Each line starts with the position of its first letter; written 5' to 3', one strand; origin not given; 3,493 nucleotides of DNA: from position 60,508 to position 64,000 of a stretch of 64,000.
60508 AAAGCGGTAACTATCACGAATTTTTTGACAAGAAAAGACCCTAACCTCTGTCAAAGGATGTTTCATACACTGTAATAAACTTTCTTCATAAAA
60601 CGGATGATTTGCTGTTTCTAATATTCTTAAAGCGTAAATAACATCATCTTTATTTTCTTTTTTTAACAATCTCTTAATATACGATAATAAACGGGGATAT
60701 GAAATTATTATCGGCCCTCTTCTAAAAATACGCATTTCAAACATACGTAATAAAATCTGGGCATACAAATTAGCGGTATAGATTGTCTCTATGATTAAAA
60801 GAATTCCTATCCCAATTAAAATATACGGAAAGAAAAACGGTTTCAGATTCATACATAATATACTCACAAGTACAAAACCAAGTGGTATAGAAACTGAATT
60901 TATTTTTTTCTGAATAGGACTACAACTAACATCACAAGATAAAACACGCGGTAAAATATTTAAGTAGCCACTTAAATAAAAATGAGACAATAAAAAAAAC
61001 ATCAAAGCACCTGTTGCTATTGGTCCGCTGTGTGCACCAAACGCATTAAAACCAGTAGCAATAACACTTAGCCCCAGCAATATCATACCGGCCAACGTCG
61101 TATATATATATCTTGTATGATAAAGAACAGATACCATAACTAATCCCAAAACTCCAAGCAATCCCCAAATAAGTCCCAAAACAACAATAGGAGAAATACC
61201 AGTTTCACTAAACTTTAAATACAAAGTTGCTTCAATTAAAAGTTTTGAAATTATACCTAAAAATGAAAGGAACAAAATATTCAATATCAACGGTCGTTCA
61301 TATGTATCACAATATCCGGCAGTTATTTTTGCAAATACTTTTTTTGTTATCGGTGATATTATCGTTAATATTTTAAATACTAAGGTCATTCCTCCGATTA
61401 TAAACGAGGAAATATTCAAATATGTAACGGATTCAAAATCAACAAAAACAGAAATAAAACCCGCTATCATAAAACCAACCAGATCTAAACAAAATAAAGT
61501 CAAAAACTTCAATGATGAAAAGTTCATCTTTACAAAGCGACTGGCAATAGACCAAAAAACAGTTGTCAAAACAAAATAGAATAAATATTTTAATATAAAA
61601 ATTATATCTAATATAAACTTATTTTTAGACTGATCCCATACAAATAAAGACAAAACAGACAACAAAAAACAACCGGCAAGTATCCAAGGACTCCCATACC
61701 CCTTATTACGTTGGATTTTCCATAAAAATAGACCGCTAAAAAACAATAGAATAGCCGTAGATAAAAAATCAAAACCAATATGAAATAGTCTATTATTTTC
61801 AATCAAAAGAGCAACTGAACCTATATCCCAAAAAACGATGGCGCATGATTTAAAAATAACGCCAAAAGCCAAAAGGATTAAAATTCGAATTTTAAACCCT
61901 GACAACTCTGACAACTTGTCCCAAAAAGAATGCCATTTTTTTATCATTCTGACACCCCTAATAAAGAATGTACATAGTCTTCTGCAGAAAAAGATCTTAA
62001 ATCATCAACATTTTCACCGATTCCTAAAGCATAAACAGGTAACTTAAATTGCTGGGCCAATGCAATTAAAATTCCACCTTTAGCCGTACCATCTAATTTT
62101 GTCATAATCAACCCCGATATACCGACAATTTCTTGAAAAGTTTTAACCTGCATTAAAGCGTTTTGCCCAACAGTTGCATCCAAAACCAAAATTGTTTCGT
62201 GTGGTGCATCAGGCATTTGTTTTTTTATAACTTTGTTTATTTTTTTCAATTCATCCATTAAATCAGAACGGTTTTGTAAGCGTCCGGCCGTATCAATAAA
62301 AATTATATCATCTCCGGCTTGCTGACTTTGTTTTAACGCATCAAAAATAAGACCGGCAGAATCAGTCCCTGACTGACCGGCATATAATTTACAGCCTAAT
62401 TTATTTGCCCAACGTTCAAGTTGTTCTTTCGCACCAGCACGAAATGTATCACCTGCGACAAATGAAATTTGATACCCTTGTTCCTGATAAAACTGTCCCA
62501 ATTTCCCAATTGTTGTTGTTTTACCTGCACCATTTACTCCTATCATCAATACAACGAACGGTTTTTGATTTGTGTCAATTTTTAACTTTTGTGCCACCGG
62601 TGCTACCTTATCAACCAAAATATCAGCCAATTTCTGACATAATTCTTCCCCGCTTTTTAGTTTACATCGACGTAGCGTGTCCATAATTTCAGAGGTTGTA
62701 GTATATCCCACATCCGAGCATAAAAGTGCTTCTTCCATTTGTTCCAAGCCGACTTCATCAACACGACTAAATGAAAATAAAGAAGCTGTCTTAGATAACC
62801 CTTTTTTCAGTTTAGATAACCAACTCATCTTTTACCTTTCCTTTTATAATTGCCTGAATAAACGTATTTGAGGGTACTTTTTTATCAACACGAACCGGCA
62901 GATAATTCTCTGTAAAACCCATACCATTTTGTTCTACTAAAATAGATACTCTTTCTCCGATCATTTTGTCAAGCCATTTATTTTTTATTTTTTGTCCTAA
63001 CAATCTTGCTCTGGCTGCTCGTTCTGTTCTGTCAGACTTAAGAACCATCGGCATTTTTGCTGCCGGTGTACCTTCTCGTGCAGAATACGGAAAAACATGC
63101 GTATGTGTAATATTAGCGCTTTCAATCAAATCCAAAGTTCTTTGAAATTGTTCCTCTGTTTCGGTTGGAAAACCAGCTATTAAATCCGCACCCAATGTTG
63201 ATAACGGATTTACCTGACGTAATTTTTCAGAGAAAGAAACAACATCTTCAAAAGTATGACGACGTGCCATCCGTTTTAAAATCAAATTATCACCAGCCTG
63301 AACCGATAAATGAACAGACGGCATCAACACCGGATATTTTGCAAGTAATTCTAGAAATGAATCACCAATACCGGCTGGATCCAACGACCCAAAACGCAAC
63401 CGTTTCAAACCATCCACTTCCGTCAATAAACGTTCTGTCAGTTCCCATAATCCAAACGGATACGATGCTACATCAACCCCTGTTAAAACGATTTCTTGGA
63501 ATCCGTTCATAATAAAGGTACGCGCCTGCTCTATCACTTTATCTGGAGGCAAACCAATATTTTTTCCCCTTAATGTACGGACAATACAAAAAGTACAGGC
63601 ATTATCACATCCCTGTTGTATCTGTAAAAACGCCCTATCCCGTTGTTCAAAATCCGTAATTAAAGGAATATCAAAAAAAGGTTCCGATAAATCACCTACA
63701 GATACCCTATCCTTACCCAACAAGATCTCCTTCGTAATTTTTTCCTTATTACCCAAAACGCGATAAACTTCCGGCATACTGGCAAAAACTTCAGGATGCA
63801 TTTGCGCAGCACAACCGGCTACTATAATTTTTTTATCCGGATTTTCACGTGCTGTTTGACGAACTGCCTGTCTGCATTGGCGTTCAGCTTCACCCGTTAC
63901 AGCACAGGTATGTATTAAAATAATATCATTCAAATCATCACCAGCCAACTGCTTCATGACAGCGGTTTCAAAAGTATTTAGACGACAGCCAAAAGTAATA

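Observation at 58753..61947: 920-aa fusion of a polytopic transporter-like domain with a HEAT/ARM-like repeat domain, coupled to a stand-alone cNMP-binding protein, in an ftsY operon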

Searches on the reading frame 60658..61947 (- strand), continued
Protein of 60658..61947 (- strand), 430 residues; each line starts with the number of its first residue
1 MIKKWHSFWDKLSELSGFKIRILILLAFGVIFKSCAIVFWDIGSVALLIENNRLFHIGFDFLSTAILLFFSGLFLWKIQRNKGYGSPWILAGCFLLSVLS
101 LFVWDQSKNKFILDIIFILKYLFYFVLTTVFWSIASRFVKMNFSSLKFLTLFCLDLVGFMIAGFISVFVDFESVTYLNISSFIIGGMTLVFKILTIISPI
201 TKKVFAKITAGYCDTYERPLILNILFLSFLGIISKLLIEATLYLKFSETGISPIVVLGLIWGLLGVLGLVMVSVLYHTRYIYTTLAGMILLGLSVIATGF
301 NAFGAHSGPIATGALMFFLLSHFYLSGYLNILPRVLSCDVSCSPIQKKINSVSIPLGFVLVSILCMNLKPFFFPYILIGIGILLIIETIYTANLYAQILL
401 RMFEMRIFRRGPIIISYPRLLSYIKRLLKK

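Call 91: find_encoding_contigs(protein=P0071, flank=4000, max_places=1)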
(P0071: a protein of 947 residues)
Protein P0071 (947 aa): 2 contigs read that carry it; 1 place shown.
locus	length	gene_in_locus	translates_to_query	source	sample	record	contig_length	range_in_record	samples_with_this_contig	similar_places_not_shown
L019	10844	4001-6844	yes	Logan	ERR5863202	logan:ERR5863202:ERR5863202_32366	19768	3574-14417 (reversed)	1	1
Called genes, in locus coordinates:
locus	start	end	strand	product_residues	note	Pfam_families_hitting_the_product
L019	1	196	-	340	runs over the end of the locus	PF13421:Band_7_1, PF01145:Band_7, PF09851:SHOCT (faint)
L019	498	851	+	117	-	PF02686:GatC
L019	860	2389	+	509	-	PF01425:Amidase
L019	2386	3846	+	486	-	PF02934:GatB_N, PF02637:GatB_Yqey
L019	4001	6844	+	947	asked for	PF02985:HEAT (faint), PF13646:HEAT_2 (weak)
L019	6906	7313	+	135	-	PF00027:cNMP_binding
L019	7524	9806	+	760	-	PF07690:MFS_1, PF13347:MFS_2, PF07690:MFS_1, PF13646:HEAT_2, PF02985:HEAT (faint), PF03130:HEAT_PBS (faint), PF13513:HEAT_EZ (faint), PF13646:HEAT_2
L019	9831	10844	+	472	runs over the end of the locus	PF11762:Arabinose_Iso_C, PF02952:Fucose_iso_C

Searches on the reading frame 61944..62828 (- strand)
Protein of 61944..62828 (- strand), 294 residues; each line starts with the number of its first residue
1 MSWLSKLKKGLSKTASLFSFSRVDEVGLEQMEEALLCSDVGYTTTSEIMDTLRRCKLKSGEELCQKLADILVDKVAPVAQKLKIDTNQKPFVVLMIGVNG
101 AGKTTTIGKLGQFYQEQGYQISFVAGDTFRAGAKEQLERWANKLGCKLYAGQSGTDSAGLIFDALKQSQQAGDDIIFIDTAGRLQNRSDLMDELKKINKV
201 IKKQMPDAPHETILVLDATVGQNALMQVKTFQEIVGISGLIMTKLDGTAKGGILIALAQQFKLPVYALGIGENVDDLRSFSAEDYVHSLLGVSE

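Call 3: search_protein_families(library=pfam, proteins=[window:61944-62828:-], max_evalue=1)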
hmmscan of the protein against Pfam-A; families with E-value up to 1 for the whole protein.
window:61944-62828:- (294 aa): 33 families (the best 25 are shown)
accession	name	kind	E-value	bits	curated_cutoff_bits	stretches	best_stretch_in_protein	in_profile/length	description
PF00448.28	SRP54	-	9.1e-71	238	22.7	1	90-291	1-196/196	SRP54-type protein, GTPase domain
PF02881.24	SRP54_N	-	2.9e-08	34.2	22.4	1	9-61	3-65/75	SRP54-type protein, helical bundle domain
PF13401.12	AAA_22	-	3e-05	24.8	27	1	93-200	8-110/130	AAA domain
PF25201.1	nSTAND6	-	3.4e-05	24.4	27.7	1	86-204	15-134/148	Novel STAND NTPase 6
PF13604.12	AAA_30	-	4.2e-05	23.8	27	1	91-130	19-58/191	AAA domain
PF00004.35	AAA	-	0.00045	21.1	21.2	1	93-216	1-105/131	ATPase family associated with various cellular activities (AAA)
PF02492.25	cobW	-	0.00048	20.2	20.7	1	92-249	2-157/180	CobW/HypB/UreG, nucleotide-binding domain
PF13671.12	AAA_33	-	0.00052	20.8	27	1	92-212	1-110/143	AAA domain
PF06414.18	Zeta_toxin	-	0.00067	19.6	22.3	1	83-194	9-117/199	Zeta toxin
PF13207.12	AAA_17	-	0.00088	20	27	1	96-196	1-94/136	AAA domain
PF01583.26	APS_kinase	-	0.00092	19.7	21.1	1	90-137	2-49/152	Adenylylsulphate kinase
PF25199.1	nSTAND_NTPase5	-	0.0024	18.2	34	1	74-129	24-81/145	Novel STAND NTPase 5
PF20720.3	nSTAND3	-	0.0027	17.9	27.2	1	90-124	17-51/155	Novel STAND NTPase 3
PF03308.22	MeaB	-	0.003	17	23.1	1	92-127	35-70/273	Methylmalonyl Co-A mutase-associated GTPase MeaB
PF13245.12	AAA_19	-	0.013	16.1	25.1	1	84-181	5-99/134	AAA domain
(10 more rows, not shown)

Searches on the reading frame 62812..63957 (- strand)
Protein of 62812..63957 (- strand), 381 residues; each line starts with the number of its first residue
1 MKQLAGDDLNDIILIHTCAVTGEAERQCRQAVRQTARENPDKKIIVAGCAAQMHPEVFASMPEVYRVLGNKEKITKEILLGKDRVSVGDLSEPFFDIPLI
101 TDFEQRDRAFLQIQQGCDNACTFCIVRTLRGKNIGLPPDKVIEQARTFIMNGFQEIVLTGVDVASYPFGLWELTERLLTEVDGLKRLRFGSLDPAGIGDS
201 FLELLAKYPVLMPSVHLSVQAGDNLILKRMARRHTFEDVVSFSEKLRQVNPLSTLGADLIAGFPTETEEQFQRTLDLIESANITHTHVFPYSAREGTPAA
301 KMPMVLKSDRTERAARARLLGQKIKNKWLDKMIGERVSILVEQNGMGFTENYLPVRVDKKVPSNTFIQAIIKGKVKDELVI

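Call 3: search_protein_families(library=pfam, proteins=[window:62812-63957:-], max_evalue=1)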
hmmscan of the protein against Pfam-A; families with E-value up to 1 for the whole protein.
window:62812-63957:- (381 aa): 2 families
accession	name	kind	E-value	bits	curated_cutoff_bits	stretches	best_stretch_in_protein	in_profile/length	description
PF04055.27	Radical_SAM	-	3.9e-24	86.1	29.5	1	112-278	2-166/166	Radical SAM superfamily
PF00919.26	UPF0004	-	9.5e-12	45.2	27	1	10-66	37-95/98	Uncharacterized protein family UPF0004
